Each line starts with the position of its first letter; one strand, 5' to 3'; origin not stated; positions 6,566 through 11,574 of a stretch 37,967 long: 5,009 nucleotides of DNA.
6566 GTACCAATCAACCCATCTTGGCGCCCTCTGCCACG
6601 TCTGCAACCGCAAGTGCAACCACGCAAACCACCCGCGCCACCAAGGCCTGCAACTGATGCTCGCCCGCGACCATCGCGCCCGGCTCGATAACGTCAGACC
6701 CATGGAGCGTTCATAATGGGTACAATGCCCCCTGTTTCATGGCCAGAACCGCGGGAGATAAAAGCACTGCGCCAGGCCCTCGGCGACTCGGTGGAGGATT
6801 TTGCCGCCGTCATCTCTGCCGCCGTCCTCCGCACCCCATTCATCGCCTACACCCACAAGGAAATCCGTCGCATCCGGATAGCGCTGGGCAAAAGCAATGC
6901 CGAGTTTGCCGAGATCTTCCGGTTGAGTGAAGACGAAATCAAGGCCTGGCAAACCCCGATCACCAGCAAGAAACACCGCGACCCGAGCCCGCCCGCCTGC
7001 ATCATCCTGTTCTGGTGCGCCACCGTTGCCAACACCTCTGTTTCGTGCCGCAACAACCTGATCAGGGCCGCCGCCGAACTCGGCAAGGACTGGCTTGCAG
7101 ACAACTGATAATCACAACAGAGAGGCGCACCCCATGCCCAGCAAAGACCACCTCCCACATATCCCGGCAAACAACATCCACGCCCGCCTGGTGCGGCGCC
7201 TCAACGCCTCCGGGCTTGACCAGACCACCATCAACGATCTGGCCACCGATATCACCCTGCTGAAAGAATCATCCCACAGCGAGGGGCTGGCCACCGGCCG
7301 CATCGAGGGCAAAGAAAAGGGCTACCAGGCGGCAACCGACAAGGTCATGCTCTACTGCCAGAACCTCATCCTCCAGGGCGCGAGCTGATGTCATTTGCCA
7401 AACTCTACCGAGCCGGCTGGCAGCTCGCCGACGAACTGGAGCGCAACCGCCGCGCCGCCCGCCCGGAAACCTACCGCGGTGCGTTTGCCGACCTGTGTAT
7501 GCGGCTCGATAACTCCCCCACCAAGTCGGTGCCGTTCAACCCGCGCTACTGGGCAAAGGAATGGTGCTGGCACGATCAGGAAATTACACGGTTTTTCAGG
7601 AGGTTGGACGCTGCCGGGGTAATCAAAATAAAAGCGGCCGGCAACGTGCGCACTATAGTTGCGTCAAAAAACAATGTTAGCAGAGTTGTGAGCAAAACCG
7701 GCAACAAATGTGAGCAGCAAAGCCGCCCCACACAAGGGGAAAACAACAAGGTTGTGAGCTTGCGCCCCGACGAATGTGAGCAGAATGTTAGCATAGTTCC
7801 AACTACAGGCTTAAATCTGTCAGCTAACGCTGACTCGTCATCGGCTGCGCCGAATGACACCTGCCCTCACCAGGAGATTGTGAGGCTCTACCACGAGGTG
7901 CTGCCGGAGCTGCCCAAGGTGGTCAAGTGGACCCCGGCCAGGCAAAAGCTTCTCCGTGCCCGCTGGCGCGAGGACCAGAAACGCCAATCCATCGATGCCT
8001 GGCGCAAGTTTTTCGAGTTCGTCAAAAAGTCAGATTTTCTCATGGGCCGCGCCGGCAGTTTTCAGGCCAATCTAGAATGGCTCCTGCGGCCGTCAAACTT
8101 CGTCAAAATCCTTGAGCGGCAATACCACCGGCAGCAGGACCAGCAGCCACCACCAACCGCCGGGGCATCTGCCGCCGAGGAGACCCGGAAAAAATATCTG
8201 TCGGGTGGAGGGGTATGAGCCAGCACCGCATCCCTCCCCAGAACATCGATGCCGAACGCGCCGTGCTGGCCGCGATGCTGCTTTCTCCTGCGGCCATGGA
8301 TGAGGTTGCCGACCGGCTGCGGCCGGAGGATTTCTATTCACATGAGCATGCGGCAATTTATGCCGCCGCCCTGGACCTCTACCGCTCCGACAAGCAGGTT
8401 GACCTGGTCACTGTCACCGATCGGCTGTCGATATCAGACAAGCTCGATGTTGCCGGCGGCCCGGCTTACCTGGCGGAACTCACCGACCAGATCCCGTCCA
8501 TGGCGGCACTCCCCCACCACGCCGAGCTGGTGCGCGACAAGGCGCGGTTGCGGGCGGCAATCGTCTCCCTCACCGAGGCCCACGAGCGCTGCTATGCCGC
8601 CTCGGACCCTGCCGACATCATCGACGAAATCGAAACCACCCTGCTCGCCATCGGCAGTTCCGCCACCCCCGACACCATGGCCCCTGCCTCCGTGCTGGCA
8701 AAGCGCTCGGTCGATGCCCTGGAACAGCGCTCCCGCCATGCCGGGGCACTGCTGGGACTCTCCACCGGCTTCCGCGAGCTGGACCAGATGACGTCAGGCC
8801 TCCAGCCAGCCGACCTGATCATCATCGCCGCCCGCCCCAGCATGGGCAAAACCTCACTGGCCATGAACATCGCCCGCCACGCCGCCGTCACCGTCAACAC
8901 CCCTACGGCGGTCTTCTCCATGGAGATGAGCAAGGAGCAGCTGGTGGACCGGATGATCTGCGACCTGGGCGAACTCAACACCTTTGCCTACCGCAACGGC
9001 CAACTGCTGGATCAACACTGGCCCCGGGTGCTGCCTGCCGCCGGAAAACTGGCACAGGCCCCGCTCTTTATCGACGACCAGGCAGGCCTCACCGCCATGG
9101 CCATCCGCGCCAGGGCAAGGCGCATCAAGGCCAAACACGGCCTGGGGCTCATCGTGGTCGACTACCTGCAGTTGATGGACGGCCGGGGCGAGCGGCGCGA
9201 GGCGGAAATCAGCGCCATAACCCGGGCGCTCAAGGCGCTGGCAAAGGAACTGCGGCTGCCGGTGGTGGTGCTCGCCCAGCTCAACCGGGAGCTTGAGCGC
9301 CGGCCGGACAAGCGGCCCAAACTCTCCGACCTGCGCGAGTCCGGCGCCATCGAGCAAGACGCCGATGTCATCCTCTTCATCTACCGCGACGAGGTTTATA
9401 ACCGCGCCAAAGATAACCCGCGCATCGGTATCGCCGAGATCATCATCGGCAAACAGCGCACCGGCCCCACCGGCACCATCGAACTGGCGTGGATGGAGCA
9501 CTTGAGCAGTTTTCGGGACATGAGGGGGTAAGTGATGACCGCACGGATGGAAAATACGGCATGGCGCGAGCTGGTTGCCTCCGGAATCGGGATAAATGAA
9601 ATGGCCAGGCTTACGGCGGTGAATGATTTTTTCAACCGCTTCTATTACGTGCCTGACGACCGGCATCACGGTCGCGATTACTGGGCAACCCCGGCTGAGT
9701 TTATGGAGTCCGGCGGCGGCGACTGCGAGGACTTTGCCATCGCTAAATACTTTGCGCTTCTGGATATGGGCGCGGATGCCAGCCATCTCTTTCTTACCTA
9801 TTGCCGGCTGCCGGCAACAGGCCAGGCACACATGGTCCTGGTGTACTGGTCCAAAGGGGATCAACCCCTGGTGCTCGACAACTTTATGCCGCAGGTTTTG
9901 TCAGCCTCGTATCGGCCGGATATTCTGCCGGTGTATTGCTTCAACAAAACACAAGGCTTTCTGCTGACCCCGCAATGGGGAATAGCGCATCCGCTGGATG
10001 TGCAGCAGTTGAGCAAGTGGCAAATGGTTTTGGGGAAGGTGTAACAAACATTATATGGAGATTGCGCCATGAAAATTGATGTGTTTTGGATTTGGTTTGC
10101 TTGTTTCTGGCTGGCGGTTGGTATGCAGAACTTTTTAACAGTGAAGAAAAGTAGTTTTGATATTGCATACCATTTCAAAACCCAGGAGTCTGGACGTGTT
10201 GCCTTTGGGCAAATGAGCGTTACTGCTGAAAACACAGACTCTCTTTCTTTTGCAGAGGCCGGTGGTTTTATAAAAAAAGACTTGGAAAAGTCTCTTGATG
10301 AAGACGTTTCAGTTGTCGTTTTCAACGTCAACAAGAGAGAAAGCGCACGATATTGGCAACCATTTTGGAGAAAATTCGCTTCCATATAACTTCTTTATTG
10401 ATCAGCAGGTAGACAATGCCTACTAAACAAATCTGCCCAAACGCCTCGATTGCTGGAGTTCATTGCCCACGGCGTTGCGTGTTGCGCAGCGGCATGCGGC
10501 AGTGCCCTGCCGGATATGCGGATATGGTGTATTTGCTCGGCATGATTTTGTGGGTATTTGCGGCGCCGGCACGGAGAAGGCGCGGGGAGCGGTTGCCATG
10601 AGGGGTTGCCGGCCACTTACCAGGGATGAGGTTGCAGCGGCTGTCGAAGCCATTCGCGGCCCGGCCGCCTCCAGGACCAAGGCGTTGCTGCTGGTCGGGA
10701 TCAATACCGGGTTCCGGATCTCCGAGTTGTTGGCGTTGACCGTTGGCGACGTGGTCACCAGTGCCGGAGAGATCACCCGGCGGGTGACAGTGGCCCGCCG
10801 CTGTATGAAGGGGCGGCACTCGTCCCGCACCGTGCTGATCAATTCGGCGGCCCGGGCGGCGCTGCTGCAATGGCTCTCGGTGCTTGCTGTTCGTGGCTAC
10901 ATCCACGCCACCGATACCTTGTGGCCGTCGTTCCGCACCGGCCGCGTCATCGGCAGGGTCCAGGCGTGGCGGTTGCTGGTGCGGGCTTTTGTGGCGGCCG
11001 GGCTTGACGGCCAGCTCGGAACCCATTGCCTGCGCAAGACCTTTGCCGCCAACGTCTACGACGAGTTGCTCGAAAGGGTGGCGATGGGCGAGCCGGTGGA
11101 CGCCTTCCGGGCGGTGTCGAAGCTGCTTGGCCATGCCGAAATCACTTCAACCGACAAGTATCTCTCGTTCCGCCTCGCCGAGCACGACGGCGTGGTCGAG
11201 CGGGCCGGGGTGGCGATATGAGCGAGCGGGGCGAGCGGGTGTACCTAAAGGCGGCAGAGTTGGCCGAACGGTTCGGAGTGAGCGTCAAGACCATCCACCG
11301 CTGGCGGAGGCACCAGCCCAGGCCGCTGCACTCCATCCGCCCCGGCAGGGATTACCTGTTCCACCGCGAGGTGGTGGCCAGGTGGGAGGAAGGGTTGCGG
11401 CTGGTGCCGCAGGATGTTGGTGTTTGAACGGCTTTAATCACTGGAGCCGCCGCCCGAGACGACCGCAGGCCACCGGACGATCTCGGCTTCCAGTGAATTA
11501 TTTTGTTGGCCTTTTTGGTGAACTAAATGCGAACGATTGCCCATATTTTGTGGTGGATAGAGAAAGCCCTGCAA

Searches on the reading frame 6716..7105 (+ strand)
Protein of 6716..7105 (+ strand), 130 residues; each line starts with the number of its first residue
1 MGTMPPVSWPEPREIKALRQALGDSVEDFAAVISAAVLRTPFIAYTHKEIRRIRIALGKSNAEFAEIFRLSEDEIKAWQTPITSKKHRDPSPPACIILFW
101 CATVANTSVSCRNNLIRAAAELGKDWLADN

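Call 9: search_protein_families(library=pfam, proteins=[window:6716-7105:+], max_evalue=0.01)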
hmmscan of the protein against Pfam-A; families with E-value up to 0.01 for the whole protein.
window:6716-7105:+ (130 aa): 1 family
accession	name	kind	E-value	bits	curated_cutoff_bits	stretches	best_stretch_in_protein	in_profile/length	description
PF01381.28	HTH_3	-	0.0022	18.4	23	0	50-73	1-24/55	Helix-turn-helix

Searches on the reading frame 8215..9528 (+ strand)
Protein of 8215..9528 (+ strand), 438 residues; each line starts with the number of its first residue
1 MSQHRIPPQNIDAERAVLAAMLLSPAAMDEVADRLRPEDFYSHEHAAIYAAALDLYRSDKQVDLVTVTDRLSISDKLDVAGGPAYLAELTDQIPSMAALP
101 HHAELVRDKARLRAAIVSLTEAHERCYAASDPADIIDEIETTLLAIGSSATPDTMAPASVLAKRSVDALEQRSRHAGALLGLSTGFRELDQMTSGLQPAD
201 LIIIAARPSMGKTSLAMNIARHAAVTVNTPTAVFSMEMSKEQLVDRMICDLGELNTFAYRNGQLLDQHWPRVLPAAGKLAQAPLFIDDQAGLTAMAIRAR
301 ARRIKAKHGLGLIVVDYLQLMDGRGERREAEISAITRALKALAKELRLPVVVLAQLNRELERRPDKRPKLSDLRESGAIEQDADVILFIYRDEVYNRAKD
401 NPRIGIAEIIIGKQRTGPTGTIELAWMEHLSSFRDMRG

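Call 10: search_protein_families(library=pfam, proteins=[window:8215-9528:+], max_evalue=0.01)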
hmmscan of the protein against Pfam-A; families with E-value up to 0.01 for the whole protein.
window:8215-9528:+ (438 aa): 4 families
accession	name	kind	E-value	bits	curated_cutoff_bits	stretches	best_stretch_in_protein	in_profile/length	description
PF03796.21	DnaB_C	-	3.3e-104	348.3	27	1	181-435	1-255/255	DnaB-like helicase C terminal domain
PF00772.26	DnaB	-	9.2e-33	112.8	23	1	7-108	2-103/103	DnaB-like helicase N terminal domain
PF13481.12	AAA_25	-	8.2e-14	52.1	27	1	186-357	19-191/195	AAA domain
PF06745.19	ATPase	-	0.0025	17.6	26.6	1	183-247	2-67/231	KaiC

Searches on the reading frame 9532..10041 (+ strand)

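Call 10: search_protein_families(library=pfam, proteins=[window:9532-10041:+], max_evalue=0.01)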
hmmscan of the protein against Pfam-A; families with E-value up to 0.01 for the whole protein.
window:9532-10041:+ (170 aa): 1 family
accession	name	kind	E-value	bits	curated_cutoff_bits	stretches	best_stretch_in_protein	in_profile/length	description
PF06035.17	Peptidase_C93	-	2.7e-12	47.2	27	1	22-125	37-135/162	Bacterial transglutaminase-like cysteine proteinase BTLCP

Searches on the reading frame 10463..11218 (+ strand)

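Call 3: search_protein_families(library=ncbifam, proteins=[window:10463-11218:+], max_evalue=0.001)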
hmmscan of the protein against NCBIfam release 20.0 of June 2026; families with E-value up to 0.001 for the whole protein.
window:10463-11218:+ (252 aa): 8 families
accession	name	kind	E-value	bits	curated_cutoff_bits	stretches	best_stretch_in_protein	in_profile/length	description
NF001399.0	PRK00283.1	subfamily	8.5e-18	64.6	279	1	52-233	114-280/300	tyrosine recombinase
TIGR02225.1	recomb_XerD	equivalog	1.5e-17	63.9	329.6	1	52-234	104-272/290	site-specific tyrosine recombinase XerD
TIGR02224.1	recomb_XerC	equivalog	2.2e-15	56.8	335.15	1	51-237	106-278/295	tyrosine recombinase XerC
NF040815.2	recomb_XerA_Arch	equivalog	2.7e-13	50.1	220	1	51-239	96-257/263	site-specific tyrosine recombinase/integron integrase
NF007371.0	PRK09871.1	subfamily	4.5e-12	45.9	222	1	49-248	4-186/198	tyrosine-type DNA invertase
NF007370.0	PRK09870.1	subfamily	7.9e-08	32.2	221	1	51-234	12-177/200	tyrosine-type DNA invertase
TIGR02249.1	integrase_gron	subfamily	5.2e-07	29.3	265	0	169-235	243-299/315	integron integrase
NF003462.0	PRK05084.1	equivalog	0.00014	20.7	267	1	71-244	196-352/360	tyrosine recombinase XerS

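Call 4: search_protein_families(library=pfam, proteins=[window:10463-11218:+], max_evalue=0.001)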
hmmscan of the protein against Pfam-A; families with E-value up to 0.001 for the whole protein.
window:10463-11218:+ (252 aa): 1 family
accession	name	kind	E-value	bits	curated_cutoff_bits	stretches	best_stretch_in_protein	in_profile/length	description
PF00589.27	Phage_integrase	-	1.4e-18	67.7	27.1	1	52-234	3-166/172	Phage integrase family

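Call 60: search_protein_families(library=phrogs, proteins=[window:10463-11218:+], max_evalue=0.001)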
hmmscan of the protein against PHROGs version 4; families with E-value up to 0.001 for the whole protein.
window:10463-11218:+ (252 aa): 2 families
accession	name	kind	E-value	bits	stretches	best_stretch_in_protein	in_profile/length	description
phrog_216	-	integration and excision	2.3e-29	103.4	1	51-237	55-225/301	integrase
phrog_1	-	integration and excision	8.8e-22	79.1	1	50-241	269-440/611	integrase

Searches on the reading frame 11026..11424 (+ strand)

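Call 10: search_protein_families(library=pfam, proteins=[window:11026-11424:+], max_evalue=0.01)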
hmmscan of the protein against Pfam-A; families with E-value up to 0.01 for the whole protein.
window:11026-11424:+ (133 aa): 8 families
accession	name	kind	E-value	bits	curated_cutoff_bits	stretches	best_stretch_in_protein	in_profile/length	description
PF12728.13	HTH_17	-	5.4e-08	33.4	27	1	73-123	1-49/51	Helix-turn-helix domain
PF13384.12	HTH_23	-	0.00026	21.1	24.6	1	75-96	19-40/50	Homeodomain-like domain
PF13411.12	MerR_1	-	0.00081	19.9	21.6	1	76-117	3-43/69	MerR HTH family regulatory protein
PF00376.29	MerR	-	0.00093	19.4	28.2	1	77-95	3-21/38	MerR family regulatory protein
PF13613.12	HTH_Tnp_4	-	0.0018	18.3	27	1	71-95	17-41/53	Helix-turn-helix of DDE superfamily endonuclease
PF08279.18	HTH_11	-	0.0021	18.4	25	1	73-92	15-34/55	HTH domain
PF20432.4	Xre-like-HTH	-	0.0027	18.4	25.8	1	70-101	20-50/63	Antitoxin Xre-like helix-turn-helix domain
PF07825.17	Exc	-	0.0082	16.5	23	1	82-128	14-60/77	Excisionase-like protein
